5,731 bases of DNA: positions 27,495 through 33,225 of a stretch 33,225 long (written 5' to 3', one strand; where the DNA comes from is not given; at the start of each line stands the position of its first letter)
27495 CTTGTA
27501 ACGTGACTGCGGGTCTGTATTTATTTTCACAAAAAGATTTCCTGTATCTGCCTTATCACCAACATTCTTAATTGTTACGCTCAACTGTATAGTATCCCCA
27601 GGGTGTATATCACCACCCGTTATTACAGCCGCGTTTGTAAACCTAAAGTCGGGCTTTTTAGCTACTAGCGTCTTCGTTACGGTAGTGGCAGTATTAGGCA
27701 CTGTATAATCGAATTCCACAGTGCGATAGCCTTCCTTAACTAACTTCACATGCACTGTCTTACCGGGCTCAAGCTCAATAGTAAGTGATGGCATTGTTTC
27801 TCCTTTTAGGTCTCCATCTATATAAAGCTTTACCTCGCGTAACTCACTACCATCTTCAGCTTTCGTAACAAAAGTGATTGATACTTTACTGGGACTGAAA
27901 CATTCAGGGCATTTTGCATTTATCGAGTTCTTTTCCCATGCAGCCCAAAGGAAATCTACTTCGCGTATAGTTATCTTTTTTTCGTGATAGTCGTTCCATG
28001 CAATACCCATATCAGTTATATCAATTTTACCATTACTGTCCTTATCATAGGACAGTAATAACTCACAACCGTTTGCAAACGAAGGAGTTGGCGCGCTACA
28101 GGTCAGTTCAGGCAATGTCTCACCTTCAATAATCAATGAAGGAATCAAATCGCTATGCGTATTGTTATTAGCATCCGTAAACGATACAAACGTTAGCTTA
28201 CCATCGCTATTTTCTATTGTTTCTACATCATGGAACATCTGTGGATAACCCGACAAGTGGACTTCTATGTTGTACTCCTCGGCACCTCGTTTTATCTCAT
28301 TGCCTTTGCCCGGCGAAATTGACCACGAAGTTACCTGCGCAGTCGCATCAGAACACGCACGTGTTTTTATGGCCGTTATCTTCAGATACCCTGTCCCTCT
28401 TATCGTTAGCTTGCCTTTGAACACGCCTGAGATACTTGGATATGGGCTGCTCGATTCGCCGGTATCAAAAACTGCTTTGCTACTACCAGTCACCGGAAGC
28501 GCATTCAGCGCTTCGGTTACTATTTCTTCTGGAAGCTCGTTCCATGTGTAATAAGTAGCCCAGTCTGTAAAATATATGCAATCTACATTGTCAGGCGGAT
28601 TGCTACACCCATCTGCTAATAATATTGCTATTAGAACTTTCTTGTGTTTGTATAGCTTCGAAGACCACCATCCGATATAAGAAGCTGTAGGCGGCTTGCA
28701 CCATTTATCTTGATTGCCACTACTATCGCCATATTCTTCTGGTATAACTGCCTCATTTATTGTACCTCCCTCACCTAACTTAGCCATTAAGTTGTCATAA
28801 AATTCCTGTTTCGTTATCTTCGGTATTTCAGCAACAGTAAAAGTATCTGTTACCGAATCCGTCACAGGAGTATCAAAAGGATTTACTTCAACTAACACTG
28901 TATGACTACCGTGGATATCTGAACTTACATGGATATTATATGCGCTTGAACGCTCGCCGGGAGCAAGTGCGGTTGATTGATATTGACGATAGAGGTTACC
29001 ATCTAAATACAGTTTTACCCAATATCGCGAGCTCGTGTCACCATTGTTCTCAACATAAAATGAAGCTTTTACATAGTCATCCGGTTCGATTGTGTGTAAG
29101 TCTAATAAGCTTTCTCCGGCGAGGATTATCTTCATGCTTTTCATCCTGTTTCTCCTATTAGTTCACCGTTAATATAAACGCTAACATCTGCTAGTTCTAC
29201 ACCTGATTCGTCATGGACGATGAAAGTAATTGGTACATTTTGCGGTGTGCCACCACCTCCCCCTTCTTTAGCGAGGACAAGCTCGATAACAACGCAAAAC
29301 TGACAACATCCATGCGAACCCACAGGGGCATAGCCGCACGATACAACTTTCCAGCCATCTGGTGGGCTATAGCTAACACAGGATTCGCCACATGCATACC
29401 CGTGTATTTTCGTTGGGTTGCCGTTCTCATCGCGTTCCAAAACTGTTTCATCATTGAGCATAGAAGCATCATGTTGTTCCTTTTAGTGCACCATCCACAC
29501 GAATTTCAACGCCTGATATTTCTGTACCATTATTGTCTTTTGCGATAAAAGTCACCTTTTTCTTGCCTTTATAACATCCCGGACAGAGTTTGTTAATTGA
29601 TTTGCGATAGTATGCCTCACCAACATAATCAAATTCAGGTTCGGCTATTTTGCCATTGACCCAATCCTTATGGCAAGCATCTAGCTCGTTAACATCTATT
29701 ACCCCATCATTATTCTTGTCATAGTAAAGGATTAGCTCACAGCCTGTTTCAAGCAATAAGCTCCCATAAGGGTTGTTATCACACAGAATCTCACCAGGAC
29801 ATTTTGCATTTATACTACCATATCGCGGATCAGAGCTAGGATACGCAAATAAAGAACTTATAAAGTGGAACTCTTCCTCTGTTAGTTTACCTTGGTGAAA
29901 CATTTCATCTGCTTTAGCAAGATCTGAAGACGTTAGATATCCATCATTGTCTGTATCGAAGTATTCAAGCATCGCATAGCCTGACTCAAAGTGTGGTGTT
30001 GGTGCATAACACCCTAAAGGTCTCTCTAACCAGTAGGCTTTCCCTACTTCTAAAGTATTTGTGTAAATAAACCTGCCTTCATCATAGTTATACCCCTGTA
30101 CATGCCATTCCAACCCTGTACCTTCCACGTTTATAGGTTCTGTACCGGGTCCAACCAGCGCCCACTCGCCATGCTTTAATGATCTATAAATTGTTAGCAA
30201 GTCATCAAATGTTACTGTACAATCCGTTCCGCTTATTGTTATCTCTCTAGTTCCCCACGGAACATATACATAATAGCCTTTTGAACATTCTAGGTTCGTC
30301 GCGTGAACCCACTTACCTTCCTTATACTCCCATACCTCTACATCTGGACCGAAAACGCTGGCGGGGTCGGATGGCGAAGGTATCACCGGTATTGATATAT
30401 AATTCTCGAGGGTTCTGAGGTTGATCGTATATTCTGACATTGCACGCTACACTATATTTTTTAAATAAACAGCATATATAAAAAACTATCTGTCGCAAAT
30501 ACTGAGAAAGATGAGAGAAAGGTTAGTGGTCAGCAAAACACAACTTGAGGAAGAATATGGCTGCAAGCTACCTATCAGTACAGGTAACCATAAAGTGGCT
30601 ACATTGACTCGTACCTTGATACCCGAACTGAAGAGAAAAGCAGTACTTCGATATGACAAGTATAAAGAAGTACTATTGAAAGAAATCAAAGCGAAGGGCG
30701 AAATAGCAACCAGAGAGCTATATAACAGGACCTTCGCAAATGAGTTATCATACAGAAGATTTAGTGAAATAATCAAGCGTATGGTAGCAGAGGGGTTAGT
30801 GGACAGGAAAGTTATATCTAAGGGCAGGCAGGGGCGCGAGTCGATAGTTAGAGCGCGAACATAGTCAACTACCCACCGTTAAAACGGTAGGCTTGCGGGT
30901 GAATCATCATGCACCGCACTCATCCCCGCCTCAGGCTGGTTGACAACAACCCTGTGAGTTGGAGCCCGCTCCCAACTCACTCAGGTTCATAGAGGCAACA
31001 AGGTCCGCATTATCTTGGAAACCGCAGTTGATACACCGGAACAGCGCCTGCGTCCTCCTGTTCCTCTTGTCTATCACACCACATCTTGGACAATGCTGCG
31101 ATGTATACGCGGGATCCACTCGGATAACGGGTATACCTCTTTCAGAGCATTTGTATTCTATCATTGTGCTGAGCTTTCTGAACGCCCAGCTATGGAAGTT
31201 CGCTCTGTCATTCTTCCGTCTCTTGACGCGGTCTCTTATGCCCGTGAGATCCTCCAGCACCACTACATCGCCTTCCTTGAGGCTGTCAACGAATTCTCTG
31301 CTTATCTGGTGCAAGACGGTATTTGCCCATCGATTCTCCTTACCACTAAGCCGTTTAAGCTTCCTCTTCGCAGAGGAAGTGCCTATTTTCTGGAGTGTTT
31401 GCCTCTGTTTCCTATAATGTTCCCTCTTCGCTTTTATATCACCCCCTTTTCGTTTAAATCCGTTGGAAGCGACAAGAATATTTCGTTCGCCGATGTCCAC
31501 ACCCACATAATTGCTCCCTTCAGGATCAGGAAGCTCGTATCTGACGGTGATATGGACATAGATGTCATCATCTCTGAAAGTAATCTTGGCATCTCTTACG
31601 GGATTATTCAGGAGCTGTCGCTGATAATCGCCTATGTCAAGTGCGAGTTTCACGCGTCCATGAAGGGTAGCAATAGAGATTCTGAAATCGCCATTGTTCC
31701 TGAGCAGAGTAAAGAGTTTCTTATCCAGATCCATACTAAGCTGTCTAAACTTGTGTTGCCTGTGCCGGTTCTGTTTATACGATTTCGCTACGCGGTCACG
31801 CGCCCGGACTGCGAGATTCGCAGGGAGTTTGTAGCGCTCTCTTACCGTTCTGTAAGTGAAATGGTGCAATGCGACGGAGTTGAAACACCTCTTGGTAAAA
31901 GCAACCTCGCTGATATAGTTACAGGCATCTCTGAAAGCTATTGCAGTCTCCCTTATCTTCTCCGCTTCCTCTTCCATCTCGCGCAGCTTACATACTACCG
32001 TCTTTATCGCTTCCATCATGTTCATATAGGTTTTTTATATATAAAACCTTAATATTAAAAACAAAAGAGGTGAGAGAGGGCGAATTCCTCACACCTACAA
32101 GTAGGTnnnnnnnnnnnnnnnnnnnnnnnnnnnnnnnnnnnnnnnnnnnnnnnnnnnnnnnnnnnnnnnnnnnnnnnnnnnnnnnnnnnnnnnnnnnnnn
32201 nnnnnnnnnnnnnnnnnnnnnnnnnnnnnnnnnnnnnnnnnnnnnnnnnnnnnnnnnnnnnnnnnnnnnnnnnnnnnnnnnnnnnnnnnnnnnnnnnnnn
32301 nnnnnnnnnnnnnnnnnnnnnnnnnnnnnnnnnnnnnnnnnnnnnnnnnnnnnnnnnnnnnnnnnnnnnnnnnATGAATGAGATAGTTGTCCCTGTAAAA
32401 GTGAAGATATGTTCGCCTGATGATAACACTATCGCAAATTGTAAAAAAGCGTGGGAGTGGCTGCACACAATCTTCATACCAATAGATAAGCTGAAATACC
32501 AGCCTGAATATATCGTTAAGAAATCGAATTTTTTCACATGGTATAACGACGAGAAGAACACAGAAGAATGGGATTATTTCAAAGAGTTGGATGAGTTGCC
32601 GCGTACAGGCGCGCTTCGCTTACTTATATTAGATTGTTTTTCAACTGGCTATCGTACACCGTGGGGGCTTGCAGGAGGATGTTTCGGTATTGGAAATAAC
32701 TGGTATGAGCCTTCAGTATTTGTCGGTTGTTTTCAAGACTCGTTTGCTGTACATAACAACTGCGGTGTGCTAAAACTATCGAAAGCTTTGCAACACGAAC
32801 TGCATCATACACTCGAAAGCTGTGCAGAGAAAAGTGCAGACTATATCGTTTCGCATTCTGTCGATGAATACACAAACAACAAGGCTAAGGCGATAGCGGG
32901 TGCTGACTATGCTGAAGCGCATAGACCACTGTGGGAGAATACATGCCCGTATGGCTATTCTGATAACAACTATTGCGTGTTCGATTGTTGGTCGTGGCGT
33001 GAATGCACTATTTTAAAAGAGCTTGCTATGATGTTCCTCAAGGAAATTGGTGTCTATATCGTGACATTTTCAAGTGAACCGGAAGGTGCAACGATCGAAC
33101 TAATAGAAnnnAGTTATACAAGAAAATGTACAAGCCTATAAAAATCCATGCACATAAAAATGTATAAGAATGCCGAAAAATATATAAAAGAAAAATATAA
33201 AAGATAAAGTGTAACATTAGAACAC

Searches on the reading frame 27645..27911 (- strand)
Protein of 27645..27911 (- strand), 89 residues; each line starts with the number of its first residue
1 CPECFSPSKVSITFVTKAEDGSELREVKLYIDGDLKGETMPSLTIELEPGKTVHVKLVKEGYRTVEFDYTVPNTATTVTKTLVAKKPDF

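Call 26: search_protein_families(library=pfam, proteins=[window:27645-27911:-], max_evalue=10)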
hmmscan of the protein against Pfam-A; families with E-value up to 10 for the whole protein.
seq(89 aa): 3 families
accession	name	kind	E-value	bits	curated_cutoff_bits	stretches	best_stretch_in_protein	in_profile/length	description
PF08308.17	PEGA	-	0.00017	21.8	20.8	1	27-83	13-68/71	PEGA domain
PF02736.25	Myosin_N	-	0.012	15.9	27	1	28-56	13-41/45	Myosin N-terminal SH3-like domain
PF10794.15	DUF2606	-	0.11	12.7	25.4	1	5-83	41-120/134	Protein of unknown function (DUF2606)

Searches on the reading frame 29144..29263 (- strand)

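Call 26: search_protein_families(library=pfam, proteins=[window:29144-29263:-], max_evalue=10)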
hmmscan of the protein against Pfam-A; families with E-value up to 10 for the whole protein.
seq(40 aa): 2 families
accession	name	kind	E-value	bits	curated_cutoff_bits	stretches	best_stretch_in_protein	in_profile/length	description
PF17957.7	Big_7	-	0.0083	17.2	24.1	1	7-38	17-46/70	Bacterial Ig domain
PF23374.1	Fn3_arc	-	0.036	14.6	28.9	1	6-40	17-51/78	Archaeal fibronectin-III type-like domain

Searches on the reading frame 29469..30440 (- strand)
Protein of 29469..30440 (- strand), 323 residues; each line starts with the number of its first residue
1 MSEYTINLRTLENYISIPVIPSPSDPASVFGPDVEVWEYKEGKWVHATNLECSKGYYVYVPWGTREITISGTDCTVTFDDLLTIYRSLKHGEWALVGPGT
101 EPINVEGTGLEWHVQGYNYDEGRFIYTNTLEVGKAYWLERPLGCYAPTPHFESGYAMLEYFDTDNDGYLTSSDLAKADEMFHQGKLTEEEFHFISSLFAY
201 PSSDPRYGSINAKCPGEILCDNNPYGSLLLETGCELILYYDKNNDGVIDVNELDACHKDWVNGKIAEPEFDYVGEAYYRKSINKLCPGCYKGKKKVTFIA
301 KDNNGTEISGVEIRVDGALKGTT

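Call 13: search_protein_families(library=pfam, proteins=[window:29469-30440:-], max_evalue=0.01)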
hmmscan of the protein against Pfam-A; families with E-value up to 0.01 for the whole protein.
window:29469-30440:- (323 aa): 5 families
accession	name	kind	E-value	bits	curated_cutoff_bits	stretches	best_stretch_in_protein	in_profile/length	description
PF00036.39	EF-hand_1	-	4.2e-09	35.8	25.4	2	157-176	5-24/29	EF hand domain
PF13405.12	EF-hand_6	-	3e-08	33.1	25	0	159-176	7-24/30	EF-hand domain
PF13499.12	EF-hand_7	-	8.8e-08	32.8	30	1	157-193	7-44/67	EF-hand domain pair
PF13202.12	EF-hand_5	-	2.6e-07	30.2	25.9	0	240-255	8-23/25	EF hand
PF13833.12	EF-hand_8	-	2.9e-06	27.3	28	0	156-173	29-46/54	EF-hand domain pair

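Call 28: find_related_loci(query=window:29469-30437:-, collection=viral_contigs, flank=10000)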
Query window:29469-30437:- (322 aa) in viral_contigs; peptide patterns used: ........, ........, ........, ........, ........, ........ (x = any residue, [..] = any of these).
5 stretches matched a pattern, but none encodes a relative of the query by tblastn (E <= 1e-3).

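Call 31: find_homologous_proteins(query=window:29469-30437:-, max_evalue=0.001)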
Query window:29469-30437:- (322 aa): 4 proteins with E <= 0.001 among 540 candidates.
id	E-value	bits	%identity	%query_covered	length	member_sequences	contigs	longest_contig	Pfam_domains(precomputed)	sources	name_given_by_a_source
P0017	2.7e-202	689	90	100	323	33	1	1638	PF13405.13,PF13499.13,PF13833.13,PF13202.13,PF00036.39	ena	-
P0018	1.3e-130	454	87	68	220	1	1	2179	PF13405.13,PF13499.13,PF13202.13,PF00036.39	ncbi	ncbi:MAG: hypothetical protein DRQ02_12935, partial [Candidatus Latescibacterota bacterium]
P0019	1.2e-123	431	58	67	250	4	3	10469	-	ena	-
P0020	1.6e-35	141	66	33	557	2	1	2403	-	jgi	-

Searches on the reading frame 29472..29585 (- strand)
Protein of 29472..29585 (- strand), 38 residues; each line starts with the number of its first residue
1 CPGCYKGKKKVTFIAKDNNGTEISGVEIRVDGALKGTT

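Call 26: search_protein_families(library=pfam, proteins=[window:29472-29585:-], max_evalue=10)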
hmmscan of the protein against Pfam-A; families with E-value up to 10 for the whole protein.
seq(38 aa): 1 family
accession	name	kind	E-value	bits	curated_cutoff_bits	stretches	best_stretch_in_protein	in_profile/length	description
PF17957.7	Big_7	-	0.06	14.4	24.1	1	10-37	21-46/70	Bacterial Ig domain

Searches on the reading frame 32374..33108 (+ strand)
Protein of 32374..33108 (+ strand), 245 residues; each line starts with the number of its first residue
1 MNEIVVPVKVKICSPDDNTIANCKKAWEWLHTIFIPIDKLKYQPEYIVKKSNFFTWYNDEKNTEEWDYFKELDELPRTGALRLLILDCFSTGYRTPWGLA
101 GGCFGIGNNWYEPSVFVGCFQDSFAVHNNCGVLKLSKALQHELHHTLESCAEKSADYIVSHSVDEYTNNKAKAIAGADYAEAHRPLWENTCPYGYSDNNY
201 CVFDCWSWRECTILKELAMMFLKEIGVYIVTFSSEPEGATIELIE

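Call 60: find_homologous_proteins(query=window:32374-33108:+, max_evalue=0.001)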
Query seq(245 aa) (245 aa): 2 proteins with E <= 0.001 among 169 candidates.
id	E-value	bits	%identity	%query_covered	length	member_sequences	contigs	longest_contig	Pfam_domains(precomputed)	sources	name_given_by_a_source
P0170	5.0e-155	533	89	100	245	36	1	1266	-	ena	-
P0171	2.4e-99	350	65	91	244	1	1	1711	-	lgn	-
